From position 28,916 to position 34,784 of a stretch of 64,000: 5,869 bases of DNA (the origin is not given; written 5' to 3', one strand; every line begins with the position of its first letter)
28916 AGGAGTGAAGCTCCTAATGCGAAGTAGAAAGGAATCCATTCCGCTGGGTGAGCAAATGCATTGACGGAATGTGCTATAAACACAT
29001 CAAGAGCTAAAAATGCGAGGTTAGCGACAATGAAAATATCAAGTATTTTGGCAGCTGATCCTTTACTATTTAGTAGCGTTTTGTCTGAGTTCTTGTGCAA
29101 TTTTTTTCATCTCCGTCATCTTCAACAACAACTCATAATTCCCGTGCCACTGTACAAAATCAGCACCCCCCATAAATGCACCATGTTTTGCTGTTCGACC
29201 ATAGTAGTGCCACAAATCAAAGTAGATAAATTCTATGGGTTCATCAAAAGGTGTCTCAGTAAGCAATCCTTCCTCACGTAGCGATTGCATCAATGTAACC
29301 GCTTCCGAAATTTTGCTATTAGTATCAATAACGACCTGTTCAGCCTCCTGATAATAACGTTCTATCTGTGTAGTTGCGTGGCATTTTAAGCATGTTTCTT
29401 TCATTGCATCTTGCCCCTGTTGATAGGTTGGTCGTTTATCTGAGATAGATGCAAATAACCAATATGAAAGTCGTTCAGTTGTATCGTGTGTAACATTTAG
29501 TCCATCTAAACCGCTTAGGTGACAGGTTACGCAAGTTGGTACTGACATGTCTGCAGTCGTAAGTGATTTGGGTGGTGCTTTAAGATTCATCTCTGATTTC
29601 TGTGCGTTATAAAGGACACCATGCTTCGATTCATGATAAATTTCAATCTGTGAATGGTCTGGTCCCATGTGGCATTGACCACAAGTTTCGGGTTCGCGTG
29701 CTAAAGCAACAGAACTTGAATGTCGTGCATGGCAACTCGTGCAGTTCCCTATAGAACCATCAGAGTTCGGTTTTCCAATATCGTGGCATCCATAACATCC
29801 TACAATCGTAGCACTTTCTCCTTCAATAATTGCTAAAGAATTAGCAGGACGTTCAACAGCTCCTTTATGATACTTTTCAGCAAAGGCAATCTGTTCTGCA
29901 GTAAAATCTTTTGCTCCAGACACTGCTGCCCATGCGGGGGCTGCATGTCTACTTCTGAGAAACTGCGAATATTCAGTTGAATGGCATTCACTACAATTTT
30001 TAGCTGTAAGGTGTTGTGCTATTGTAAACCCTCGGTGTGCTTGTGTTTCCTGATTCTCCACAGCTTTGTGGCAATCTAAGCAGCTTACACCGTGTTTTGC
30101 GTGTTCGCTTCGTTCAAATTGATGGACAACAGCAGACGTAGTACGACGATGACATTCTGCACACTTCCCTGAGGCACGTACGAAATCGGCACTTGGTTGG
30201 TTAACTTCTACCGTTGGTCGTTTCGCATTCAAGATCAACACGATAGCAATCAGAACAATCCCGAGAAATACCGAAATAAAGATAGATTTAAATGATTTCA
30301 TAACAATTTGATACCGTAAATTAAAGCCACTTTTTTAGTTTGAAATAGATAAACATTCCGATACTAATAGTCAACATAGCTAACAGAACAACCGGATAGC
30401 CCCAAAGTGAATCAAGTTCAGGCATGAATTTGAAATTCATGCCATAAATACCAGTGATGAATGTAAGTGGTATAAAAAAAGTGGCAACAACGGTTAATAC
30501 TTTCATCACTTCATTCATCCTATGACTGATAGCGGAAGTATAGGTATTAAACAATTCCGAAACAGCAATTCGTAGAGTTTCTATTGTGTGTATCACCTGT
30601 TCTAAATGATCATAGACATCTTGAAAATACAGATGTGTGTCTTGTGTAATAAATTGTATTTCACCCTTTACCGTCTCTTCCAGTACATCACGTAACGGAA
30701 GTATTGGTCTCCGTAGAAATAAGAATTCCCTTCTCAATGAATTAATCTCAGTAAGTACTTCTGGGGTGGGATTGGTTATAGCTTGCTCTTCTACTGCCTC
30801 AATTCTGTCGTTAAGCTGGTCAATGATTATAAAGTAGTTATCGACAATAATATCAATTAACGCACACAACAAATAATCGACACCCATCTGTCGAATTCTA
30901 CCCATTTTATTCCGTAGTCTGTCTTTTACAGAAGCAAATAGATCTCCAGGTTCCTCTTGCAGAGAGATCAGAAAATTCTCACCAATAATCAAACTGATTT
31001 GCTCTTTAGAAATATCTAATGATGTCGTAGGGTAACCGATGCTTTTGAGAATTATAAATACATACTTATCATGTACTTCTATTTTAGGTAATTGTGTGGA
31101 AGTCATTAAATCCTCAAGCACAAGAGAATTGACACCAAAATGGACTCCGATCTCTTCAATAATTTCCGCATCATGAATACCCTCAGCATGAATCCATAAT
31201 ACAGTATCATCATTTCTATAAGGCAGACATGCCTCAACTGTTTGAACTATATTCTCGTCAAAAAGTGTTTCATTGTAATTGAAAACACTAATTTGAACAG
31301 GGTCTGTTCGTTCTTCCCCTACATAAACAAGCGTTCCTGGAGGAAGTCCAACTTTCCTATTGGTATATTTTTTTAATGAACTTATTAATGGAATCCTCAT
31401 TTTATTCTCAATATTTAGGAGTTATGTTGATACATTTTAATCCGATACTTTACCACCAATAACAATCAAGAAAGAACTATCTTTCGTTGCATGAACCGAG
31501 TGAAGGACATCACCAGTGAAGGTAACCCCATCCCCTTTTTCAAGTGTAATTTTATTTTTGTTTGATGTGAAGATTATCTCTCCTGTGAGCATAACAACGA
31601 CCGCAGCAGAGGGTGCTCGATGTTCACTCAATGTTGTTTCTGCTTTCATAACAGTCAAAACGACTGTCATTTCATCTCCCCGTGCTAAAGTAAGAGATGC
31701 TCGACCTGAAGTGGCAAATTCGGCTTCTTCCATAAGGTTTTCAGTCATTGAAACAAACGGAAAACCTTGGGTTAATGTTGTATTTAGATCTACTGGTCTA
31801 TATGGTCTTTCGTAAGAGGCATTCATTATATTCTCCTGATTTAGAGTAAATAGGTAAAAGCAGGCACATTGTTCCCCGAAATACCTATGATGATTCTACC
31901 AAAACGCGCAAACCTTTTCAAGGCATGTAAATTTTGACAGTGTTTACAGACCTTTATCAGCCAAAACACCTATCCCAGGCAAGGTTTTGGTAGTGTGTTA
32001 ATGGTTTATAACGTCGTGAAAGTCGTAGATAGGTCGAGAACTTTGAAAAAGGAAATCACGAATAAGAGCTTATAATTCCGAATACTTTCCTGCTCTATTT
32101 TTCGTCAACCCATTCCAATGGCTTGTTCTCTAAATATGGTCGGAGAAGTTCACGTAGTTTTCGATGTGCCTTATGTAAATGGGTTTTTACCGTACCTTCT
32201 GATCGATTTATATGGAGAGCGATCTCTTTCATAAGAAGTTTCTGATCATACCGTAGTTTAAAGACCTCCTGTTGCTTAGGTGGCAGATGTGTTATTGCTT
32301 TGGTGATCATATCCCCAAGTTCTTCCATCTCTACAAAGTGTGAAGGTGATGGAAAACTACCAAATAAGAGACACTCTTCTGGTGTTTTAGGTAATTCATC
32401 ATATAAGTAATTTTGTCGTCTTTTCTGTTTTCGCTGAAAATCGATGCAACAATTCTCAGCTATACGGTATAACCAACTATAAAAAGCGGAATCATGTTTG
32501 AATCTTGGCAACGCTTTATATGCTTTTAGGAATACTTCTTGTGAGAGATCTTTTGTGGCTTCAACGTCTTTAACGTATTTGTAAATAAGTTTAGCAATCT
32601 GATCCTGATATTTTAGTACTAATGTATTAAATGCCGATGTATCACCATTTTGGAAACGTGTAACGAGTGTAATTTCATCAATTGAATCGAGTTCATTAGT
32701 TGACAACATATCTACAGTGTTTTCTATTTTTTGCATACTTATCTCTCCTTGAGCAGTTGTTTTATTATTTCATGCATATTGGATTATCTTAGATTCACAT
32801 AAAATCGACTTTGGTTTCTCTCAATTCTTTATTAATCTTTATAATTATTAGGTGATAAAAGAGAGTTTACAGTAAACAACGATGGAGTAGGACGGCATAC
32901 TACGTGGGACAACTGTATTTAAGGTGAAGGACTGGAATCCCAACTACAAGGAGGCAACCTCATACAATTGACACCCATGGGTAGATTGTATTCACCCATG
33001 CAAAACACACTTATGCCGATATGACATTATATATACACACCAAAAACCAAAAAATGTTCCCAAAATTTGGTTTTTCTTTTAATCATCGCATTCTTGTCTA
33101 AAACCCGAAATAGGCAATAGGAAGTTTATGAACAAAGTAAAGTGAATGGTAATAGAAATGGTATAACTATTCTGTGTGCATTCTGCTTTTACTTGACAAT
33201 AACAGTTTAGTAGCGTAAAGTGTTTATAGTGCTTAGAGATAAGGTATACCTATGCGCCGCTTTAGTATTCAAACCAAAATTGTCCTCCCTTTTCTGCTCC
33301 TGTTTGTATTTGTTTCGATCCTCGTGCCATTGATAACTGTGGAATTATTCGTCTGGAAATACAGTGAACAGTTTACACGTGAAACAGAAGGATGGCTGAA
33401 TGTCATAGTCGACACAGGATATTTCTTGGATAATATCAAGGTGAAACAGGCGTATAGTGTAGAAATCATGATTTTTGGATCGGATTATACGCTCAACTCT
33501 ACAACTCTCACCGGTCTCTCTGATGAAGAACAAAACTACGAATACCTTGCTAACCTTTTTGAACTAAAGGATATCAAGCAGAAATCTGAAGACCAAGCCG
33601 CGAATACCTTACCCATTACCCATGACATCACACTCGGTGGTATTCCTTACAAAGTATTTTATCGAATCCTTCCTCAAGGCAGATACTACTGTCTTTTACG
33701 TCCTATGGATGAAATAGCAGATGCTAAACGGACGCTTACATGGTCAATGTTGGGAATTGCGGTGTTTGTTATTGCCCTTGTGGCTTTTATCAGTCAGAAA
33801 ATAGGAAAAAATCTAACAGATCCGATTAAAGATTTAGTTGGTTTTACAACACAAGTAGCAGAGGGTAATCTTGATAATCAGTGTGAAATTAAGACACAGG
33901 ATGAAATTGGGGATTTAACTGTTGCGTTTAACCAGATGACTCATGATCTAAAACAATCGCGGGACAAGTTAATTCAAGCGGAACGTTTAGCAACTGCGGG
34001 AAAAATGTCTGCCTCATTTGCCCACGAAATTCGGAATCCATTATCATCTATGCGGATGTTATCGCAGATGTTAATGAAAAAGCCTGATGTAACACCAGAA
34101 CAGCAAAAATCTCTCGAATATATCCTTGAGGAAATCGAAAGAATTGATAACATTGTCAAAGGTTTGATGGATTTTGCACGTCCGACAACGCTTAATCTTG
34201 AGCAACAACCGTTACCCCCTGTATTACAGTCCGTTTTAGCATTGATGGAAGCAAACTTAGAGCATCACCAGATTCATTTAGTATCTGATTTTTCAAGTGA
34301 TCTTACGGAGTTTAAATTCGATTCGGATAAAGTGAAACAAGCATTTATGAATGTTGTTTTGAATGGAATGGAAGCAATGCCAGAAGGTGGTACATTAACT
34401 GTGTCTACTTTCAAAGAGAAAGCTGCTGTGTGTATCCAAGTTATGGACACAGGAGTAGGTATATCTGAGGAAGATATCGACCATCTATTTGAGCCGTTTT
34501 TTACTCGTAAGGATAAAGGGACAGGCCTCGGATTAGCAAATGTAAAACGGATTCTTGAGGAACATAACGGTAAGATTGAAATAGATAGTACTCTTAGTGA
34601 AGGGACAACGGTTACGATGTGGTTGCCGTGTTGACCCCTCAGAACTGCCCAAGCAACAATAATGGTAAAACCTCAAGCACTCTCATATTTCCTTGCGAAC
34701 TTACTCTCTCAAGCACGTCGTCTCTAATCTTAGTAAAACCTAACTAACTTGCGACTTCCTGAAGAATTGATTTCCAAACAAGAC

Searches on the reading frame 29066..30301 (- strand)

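Call 28: search_protein_families(library=pfam, proteins=[window:29066-30301:-], max_evalue=0.001)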
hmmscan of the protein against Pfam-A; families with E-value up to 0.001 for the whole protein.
window:29066-30301:- (411 aa): 7 families
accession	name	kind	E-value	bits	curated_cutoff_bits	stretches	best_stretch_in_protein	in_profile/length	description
PF13447.11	Multi-haem_cyto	-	1.7e-31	109.9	21.9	1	72-349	3-263/269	Seven times multi-haem cytochrome CxxCH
PF14522.11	Cytochrome_C7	-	6e-11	42.4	24.8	0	61-191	2-66/67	Cytochrome c7 and related cytochrome c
PF13435.11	Cytochrome_C554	-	5.2e-09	37.4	20.8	1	206-269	1-63/84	Cytochrome c554 and c-prime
PF09699.15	Paired_CXXCH_1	-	1.3e-07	31.7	20.6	1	185-212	7-37/41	Doubled CXXCH motif (Paired_CXXCH_1)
PF14537.11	Cytochrom_c3_2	-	1.4e-06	29.1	25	0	45-109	7-66/79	Cytochrome c3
PF02335.20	Cytochrom_C552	-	0.00053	19.5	24.1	1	62-141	235-314/438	Cytochrome c552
PF02085.21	Cytochrom_CIII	-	0.00064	20.5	22.9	0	44-107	46-101/101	Class III cytochrome C family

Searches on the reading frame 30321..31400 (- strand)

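Call 28: search_protein_families(library=pfam, proteins=[window:30321-31400:-], max_evalue=0.001)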
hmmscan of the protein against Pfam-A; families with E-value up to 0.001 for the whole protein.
window:30321-31400:- (359 aa): 1 family
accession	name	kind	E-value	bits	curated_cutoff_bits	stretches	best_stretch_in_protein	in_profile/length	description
PF01544.23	CorA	-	4.9e-75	253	27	1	65-354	2-291/292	CorA-like Mg2+ transporter protein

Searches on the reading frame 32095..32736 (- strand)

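Call 28: search_protein_families(library=pfam, proteins=[window:32095-32736:-], max_evalue=0.001)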
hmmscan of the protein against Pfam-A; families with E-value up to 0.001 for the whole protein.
window:32095-32736:- (213 aa): 4 families
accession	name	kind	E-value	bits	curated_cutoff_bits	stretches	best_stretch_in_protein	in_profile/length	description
PF04542.20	Sigma70_r2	-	1.2e-17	63.9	24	1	39-107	1-71/71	Sigma-70 region 2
PF08281.18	Sigma70_r4_2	-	4.1e-13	49.2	25.7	1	143-194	3-54/54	Sigma-70, region 4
PF04545.22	Sigma70_r4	-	2.6e-12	46.5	24.1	1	147-196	1-50/50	Sigma-70, region 4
PF07638.17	Sigma70_ECF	-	1.8e-08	34.9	21.1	1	24-196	7-181/185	ECF sigma factor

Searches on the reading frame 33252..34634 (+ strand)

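Call 28: search_protein_families(library=pfam, proteins=[window:33252-34634:+], max_evalue=0.001)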
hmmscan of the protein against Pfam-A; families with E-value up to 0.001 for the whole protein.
window:33252-34634:+ (460 aa): 4 families
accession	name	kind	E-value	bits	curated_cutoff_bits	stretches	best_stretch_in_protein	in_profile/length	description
PF02518.31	HATPase_c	-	1.9e-26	93.1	26.4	1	357-459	2-108/111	Histidine kinase-, DNA gyrase B-, and HSP90-like ATPase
PF00512.31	HisKA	-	6e-16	58.7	26.9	1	250-311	3-63/66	His Kinase A (phospho-acceptor) domain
PF00672.30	HAMP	-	1.8e-09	38.2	25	1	184-234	2-52/53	HAMP domain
PF14501.12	HATPase_c_5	-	1.3e-05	25.5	22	1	363-446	8-90/102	GHKL domain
